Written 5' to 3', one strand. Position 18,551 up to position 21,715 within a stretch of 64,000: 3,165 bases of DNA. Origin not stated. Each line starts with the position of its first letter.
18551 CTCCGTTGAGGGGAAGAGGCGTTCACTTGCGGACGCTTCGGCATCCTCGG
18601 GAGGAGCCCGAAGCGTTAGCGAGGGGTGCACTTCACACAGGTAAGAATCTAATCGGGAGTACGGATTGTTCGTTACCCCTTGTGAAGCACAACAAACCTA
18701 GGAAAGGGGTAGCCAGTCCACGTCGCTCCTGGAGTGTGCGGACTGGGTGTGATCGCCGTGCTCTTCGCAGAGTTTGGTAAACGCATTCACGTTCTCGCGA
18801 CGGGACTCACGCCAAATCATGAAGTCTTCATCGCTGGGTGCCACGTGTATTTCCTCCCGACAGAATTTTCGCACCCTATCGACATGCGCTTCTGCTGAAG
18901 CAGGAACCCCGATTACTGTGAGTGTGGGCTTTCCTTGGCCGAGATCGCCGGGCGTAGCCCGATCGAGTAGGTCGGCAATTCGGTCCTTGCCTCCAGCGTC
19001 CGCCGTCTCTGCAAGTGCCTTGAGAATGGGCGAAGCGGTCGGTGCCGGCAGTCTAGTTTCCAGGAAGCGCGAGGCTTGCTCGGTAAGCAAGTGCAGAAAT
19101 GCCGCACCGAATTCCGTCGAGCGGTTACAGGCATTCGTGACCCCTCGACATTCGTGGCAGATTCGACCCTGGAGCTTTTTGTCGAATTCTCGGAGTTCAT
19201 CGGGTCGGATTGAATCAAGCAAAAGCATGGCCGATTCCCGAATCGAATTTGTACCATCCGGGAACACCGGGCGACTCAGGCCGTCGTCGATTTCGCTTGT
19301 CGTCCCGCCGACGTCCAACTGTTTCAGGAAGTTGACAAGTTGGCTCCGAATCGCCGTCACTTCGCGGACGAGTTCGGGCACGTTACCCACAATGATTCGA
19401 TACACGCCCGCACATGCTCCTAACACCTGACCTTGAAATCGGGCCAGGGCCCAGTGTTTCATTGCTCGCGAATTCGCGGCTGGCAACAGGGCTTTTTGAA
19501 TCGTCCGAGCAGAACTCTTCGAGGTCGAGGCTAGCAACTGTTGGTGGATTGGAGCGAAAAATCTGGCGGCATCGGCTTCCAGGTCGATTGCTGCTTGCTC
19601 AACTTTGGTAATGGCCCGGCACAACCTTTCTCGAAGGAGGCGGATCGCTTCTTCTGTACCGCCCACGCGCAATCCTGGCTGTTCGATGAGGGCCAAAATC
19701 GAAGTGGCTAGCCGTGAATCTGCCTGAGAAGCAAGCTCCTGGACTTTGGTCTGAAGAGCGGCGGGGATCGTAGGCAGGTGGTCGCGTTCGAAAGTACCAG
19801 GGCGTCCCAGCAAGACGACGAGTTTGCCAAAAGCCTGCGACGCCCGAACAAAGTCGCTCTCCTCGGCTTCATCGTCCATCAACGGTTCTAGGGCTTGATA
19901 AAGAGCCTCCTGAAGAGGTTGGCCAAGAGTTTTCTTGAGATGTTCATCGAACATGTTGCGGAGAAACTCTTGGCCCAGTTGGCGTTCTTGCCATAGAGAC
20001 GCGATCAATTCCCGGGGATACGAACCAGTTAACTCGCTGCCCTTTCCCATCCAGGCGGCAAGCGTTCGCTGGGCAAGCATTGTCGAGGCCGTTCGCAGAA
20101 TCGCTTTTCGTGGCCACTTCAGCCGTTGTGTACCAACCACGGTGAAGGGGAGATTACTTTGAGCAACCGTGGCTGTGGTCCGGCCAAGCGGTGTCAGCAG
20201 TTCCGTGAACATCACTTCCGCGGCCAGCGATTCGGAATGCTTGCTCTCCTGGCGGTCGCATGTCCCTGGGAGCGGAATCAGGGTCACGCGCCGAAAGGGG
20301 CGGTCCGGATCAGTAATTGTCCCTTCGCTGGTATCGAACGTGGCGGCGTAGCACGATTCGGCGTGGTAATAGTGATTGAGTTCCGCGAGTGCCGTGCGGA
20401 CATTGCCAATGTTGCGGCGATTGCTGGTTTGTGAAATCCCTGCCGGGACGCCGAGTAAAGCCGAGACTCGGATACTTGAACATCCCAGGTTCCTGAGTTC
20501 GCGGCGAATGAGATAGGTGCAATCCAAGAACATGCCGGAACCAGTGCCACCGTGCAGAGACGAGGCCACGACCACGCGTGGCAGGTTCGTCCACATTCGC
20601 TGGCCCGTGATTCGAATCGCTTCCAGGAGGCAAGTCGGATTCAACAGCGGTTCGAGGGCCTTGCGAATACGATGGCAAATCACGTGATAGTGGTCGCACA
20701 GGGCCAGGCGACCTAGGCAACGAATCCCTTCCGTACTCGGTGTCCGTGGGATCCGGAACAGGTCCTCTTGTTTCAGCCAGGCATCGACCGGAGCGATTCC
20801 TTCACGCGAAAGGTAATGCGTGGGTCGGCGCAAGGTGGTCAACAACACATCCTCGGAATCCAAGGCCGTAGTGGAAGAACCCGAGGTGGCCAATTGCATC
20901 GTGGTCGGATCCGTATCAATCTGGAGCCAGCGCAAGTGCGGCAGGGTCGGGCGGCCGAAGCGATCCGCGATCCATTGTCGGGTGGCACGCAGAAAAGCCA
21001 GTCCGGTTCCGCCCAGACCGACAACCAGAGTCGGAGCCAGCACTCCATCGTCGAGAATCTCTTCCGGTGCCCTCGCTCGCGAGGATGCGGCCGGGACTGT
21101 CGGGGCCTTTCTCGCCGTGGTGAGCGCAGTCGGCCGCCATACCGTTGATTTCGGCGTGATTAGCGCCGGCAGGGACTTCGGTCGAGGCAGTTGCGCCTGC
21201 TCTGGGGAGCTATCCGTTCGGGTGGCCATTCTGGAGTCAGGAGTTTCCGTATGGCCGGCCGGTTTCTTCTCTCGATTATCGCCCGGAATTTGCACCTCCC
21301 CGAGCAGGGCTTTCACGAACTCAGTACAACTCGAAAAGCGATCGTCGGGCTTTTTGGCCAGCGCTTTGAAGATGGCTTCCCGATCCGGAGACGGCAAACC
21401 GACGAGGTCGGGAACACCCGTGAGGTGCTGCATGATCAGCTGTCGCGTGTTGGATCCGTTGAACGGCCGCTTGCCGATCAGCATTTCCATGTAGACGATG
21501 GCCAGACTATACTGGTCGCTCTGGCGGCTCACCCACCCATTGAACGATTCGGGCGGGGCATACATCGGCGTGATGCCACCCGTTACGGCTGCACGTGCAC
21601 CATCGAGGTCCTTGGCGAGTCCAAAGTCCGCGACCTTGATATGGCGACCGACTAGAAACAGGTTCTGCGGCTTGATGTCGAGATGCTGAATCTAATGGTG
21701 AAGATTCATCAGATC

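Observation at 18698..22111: Ser/Thr kinase fused to a tubulin/FtsZ-like GTPase module, split by one in-frame TAG just before the catalytic loop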

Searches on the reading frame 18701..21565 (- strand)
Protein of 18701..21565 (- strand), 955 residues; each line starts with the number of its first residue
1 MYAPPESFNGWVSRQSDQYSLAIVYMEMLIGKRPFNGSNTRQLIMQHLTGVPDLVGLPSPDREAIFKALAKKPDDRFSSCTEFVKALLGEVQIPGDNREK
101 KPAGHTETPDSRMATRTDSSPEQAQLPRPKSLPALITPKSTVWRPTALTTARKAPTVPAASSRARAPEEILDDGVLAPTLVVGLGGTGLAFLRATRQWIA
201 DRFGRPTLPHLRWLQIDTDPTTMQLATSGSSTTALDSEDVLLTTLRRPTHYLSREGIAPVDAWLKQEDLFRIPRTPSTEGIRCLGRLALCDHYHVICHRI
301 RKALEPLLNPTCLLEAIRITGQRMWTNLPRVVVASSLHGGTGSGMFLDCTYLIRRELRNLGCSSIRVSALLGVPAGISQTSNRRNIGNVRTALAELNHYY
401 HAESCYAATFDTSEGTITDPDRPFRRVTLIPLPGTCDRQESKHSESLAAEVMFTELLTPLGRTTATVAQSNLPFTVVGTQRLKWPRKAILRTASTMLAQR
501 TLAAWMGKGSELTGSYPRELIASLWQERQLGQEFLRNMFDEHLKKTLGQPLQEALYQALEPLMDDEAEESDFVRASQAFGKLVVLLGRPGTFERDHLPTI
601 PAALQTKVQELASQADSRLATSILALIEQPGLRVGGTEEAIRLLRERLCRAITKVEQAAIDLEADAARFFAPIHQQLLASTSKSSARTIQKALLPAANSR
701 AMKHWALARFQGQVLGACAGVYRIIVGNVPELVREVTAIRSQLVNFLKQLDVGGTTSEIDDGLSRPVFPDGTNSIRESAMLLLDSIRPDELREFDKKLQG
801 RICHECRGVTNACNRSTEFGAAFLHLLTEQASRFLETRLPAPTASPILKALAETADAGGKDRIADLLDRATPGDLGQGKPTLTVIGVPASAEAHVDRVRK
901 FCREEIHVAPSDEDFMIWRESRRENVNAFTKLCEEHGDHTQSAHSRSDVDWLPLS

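Call 21: find_encoding_contigs(protein=window:18701-21565:-, flank=10000, max_places=4)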
Protein window:18701-21565:- (955 aa): 8 contigs read that carry it; 4 places shown.
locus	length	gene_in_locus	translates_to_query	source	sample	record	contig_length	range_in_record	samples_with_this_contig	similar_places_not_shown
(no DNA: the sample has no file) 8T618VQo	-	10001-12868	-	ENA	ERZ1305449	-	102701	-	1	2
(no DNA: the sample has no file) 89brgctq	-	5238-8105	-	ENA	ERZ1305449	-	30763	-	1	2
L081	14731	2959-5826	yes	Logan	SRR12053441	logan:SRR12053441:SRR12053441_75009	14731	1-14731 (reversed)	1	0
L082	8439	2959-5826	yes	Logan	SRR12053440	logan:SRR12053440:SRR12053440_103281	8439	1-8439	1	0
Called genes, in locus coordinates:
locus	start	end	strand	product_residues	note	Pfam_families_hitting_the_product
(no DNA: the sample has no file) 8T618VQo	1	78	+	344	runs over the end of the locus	PF02630:SCO1-SenC (faint)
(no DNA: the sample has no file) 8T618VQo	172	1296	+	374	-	PF00116:COX2, PF13442:Cytochrome_CBB3, PF00034:Cytochrom_C (weak)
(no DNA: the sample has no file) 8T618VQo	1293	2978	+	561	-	PF00115:COX1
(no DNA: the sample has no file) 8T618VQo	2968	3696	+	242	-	PF00510:COX3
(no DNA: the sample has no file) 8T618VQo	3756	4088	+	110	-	PF03626:COX4_pro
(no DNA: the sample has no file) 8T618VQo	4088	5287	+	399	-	PF00034:Cytochrom_C, PF13442:Cytochrome_CBB3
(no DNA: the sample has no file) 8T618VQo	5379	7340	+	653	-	PF00676:E1_dh, PF02779:Transket_pyr, PF02780:Transketolase_C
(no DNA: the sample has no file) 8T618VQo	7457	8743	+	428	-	PF00364:Biotin_lipoyl, PF02817:E3_binding, PF00198:2-oxoacid_dh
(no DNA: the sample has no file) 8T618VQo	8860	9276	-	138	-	PF04266:ASCH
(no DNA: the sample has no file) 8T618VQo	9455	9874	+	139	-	PF00069:Pkinase, PF07714:PK_Tyr_Ser-Thr (weak)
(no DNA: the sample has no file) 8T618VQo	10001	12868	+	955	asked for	PF13809:Tubulin_2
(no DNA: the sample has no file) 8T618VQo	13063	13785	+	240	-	PF02616:SMC_ScpA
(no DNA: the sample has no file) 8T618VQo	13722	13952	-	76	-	-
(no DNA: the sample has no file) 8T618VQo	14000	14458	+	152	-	-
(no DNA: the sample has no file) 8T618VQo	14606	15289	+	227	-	PF13267:DUF4058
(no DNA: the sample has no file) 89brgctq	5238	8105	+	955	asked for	PF13809:Tubulin_2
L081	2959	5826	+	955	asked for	PF13809:Tubulin_2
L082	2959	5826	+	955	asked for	PF13809:Tubulin_2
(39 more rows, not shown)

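Call 29: search_solved_structures(query=A3, max_evalue=1)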
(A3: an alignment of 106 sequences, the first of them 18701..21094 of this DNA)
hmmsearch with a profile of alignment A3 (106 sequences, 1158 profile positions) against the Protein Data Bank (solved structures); distinct sequences matched with E-value up to 1: 1924 (the best 60 are shown).
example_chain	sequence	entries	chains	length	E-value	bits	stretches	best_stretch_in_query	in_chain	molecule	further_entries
7naa_A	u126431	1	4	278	1.2e-28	103.1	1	13-270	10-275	Non-specific serine/threonine protein kinase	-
4x3f_A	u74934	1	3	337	1.9e-21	79.3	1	140-304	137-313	Serine/threonine-protein kinase PknA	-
6b2q_A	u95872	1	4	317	2.7e-20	75.4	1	140-282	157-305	Serine/threonine-protein kinase PknA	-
3f61_A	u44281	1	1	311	3.2e-20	75.2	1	127-275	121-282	Serine/threonine-protein kinase pknB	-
3f69_A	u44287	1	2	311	3.7e-20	75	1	127-275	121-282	Serine/threonine-protein kinase pknB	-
3orm_A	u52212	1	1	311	4.5e-20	74.7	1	127-275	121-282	Serine/threonine protein kinase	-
3ori_A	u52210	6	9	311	4.5e-20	74.7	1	127-275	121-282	Serine/threonine protein kinase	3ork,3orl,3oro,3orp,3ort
1mru_A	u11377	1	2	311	4.5e-20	74.7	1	127-275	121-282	Probable serine/threonine-protein kinase pknB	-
4ow8_A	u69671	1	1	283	1.2e-19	73.3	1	140-269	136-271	Serine/threonine-protein kinase PknA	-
9tmq_A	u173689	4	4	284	1.2e-19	73.3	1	140-269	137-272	Serine/threonine-protein kinase PknA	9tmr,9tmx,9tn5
5u94_A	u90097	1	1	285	2e-19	72.5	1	127-267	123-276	Serine/threonine-protein kinase PknB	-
6b2p_A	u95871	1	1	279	2e-19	72.5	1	127-267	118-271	Serine/threonine-protein kinase PknB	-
6i2p_A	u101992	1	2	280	2e-19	72.5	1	127-267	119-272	Serine/threonine-protein kinase PknB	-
1o6y_A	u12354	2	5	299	2.4e-19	72.3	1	127-267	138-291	SERINE/THREONINE-PROTEIN KINASE PKNB | Probable serine/threonine-protein kinase pknB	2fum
9ru3_A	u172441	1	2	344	5.1e-19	71.2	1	119-325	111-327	Serine/threonine-protein kinase StkP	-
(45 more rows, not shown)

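Call 37: search_protein_families(library=padloc, proteins=[window:18701-21094:-], max_evalue=0.01)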
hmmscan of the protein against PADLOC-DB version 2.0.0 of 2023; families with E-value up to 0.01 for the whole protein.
window:18701-21094:- (798 aa): 0 families

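Call 38: predict_structure(alignment_id=A3)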
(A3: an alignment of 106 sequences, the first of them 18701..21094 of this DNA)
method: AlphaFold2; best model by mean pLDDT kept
length: 798 residues; sequences in the alignment: 106
mean_pLDDT: 92.3   pTM: 0.84
mean pLDDT of the five models: 92.3, 91.0, 90.7, 90.5, 90.4
residues with pLDDT >= 90: 652; 70-90: 98; 50-70: 44; < 50: 4
segments of 3 or more residues with pLDDT < 50: 1-3
pLDDT, mean of each block of 10 residues (from residue 1): 71 97 98 97 93 98 97 96 97 93 93 93 96 98 98 97 97 98 96 98 96 92 83 95 96 96 97 92 94 97 95 87 92 95 97 82 96 97 97 96 90 90 96 84 97 97 96 96 97 98 97 93 67 68 95 97 98 98 98 83 82 90 96 97 98 98 98 96 69 62 90 88 92 87 94 92 94 82 75 90
secondary structure, 60 per line:
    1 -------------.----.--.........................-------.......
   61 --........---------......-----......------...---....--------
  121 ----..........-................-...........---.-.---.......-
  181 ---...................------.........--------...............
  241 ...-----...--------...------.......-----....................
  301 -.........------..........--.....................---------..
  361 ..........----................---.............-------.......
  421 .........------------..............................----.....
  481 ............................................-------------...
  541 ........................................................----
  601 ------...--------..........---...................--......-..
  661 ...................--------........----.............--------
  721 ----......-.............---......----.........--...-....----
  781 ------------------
elements in order (helices of 4 or more, strands of 3 or more residues): E22-27 H28-46 E54-60 H63-70 E83-85 H91-96 H109-112 H125-134 H136-151 H153-163 E173-179 H184-202 E209-217 H226-243 E249-251 E260-262 E269-275 H281-300 H302-310 E317-326 H329-349 H359-370 H375-390 H394-406 H414-429 H442-471 H476-524 H538-596 E607-609 H618-627 H631-649 H652-657 H659-679 H688-695 H700-712 E725-730 H732-744 E748-753 E758-766 H773-776

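Call 40: fold_search(model_id=the predicted structure, library=pdb)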
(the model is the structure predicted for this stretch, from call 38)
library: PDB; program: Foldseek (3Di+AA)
matches with E <= 10: 629; with E <= 0.001: 107
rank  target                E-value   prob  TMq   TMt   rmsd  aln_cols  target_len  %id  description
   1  4b45_A                3.0e-06  1.00  0.23  0.52   8.5       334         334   13  CetZ2 from Haloferax volcanii - GTPgS bound protofilament (released 2013-08-14)
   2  4b46                  1.1e-05  1.00  0.24  0.54  13.6       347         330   11  CetZ1 from Haloferax volcanii - GDP bound monomer (released 2013-08-14)
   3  3wgl_B                1.1e-05  1.00  0.21  0.50   5.9       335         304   13  STAPHYLOCOCCUS AUREUS FTSZ T7 mutant substituted for GAN bound with GDP, DeltaT7GAN-GDP (released 2013-12-25)
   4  8h1o_A                1.3e-05  1.00  0.21  0.49   5.3       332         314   12  Cryo-EM structure of KpFtsZ-monobody double helical tube (released 2023-08-02)
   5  6kvq                  1.4e-05  1.00  0.20  0.46   6.8       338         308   14  S. aureus FtsZ in complex with BOFP (compound 3) (released 2020-01-15)
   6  3wgl_A                1.5e-05  1.00  0.21  0.50   5.9       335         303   12  STAPHYLOCOCCUS AUREUS FTSZ T7 mutant substituted for GAN bound with GDP, DeltaT7GAN-GDP (released 2013-12-25)
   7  5h5h                  1.6e-05  1.00  0.20  0.48   6.6       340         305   14  Staphylococcus aureus FtsZ-GDP R29A mutant in T state (released 2017-05-24)
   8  7ojc                  1.9e-05  1.00  0.21  0.48   6.2       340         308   13  SaFtsZ(Q48A) complexed with GDP (released 2022-03-02)
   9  6yd1                  2.4e-05  1.00  0.21  0.48   6.4       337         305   13  SaFtsZ-DFMBA (released 2021-07-28)
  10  5h5g_A                2.4e-05  1.00  0.20  0.47   6.8       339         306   14  Staphylococcus aureus FtsZ-GDP in T and R states (released 2017-05-24)
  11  6rvn                  2.5e-05  1.00  0.21  0.48   6.3       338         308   12  aFtsz-GDP-Wat (released 2020-02-19)
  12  7ohk                  2.7e-05  1.00  0.21  0.48   6.4       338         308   13  SaFtsZ complexed with GDP, BeF3- and Mg2+ (released 2022-03-02)
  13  5zue                  2.7e-05  1.00  0.21  0.47   5.7       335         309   14  GTP-bound, double-stranded, curved FtsZ protofilament structure (released 2018-07-04)
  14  7ojd                  3.2e-05  1.00  0.20  0.47   7.2       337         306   13  SaFtsZ(D46A) complexed with GDP (released 2022-03-02)
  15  2r6r                  3.3e-05  1.00  0.22  0.48   6.1       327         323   13  Aquifex aeolicus FtsZ (released 2007-10-16)
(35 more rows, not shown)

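Call 43: find_encoding_contigs(protein=window:18701-21565:-, flank=1000, max_places=10)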
Protein window:18701-21565:- (955 aa): 8 contigs read that carry it; 2 places shown.
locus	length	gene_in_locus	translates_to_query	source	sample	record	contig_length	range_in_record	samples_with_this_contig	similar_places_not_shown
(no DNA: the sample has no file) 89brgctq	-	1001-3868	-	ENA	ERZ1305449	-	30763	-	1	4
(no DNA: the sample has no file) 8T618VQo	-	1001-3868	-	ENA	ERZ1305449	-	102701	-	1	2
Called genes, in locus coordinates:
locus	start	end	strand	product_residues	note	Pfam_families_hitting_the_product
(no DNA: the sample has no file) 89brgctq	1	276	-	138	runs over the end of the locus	PF04266:ASCH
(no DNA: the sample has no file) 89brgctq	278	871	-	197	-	-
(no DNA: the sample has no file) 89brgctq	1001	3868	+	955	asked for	PF13809:Tubulin_2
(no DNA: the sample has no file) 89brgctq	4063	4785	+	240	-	PF02616:SMC_ScpA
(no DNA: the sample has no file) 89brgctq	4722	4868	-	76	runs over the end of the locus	-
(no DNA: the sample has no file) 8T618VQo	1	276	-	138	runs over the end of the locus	PF04266:ASCH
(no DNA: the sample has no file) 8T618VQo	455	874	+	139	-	PF00069:Pkinase, PF07714:PK_Tyr_Ser-Thr (weak)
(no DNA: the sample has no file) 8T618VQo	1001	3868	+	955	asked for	PF13809:Tubulin_2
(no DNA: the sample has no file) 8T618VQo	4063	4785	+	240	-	PF02616:SMC_ScpA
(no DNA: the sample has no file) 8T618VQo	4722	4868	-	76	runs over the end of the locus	-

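Call 44: fold_search(model_id=the predicted structure, library=viral)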
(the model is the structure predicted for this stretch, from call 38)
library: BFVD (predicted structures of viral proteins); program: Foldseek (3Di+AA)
matches with E <= 10: 363; with E <= 0.001: 2
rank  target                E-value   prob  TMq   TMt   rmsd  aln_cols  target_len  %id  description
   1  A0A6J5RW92            1.1e-04  1.00  0.21  0.35   9.0       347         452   12  FtsZ Cell division GTPase [uncultured Caudovirales phage]
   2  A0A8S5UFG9            5.5e-04  1.00  0.19  0.35   8.0       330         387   13  Cell division protein [Myoviridae sp. ctcyQ27]
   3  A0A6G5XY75            5.1e-03  1.00  0.20  0.42   7.0       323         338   11  (no name in the UniProt tables at hand)
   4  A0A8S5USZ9            6.0e-03  1.00  0.20  0.41   6.9       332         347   10  Tubulin [Myoviridae sp. ctijX18]
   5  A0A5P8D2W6            2.9e-02  1.00  0.20  0.45   7.2       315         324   10  (no name in the UniProt tables at hand)
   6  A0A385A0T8            2.9e-02  1.00  0.20  0.42   6.3       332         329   11  (no name in the UniProt tables at hand)
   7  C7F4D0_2              7.3e-02  0.47  0.12  0.08  48.9       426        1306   14  (no name in the UniProt tables at hand)
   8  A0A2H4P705            1.1e-01  0.28  0.11  0.11  61.1       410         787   12  GDSL-like lipase [Pseudomonas phage nickie]
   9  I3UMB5                1.3e-01  0.35  0.10  0.17  41.7       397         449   12  Rad50/SbcC-type AAA domain-containing protein [Colwellia phage 9A]
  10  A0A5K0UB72            1.4e-01  0.21  0.09  0.13  31.4       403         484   11  Uncharacterized protein [Yasminevirus sp. GU-2018]
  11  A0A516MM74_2          1.4e-01  0.06  0.07  0.06  41.9       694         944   10  (no name in the UniProt tables at hand)
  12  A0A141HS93            1.5e-01  0.16  0.11  0.10  30.6       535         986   12  (no name in the UniProt tables at hand)
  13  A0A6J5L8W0            1.5e-01  0.23  0.10  0.21  42.4       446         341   13  Flagellar basal-body/hook protein, C-terminal domain containing protein [uncultured Caudovirales phage]
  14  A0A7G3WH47            1.5e-01  0.20  0.08  0.14  47.8       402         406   12  Uncharacterized protein [Arthronema virus TR020]
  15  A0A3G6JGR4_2          2.1e-01  0.20  0.12  0.08  45.3       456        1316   10  Uncharacterized protein [Lactobacillus phage ViSo-2018a]
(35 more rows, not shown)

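Call 75: search_protein_representatives(protein=window:18701-21094:-)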
Query: 798 residues. Proteins with E-value up to 0.001 (for the whole library): 2416; up to 1e-10: 1115; up to 1e-30: 306. The best 150 are listed.
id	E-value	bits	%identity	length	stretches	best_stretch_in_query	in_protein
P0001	0.0e+00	1114.1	64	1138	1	1-797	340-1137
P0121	4.7e-170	583.7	42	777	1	31-794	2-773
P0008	2.7e-168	577.9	40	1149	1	1-794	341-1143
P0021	5.4e-165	567.0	41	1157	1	9-777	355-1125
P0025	3.5e-150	518.1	39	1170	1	9-797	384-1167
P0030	2.7e-137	475.4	37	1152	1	9-794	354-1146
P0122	1.3e-133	463.3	40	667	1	139-797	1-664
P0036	2.0e-123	429.6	35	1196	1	8-797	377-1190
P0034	1.6e-115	403.5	35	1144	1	7-774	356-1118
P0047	1.2e-109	384.0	35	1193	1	9-733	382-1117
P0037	1.2e-108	380.7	31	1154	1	9-794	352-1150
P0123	6.5e-107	375.0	44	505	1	168-623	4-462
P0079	3.4e-106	372.6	33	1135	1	6-741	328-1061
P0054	1.6e-103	363.7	33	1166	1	8-767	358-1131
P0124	5.2e-103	362.1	35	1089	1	14-745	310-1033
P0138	5.3e-83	295.9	32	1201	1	7-715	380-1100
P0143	4.8e-82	292.7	31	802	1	8-788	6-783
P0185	4.7e-65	236.6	31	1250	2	10-264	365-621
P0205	6.2e-61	222.9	31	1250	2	7-276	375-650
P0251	8.3e-51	189.4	30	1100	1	16-594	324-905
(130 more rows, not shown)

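Call 76: find_encoding_contigs(protein=P0143, flank=4000, max_places=2)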
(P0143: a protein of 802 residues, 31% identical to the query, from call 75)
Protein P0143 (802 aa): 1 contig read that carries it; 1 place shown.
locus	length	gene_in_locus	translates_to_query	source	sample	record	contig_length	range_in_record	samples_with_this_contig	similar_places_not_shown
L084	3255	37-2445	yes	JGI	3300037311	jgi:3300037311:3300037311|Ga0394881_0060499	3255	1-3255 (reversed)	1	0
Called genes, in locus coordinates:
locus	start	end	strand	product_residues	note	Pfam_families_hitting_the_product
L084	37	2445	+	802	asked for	PF13809:Tubulin_2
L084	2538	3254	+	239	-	?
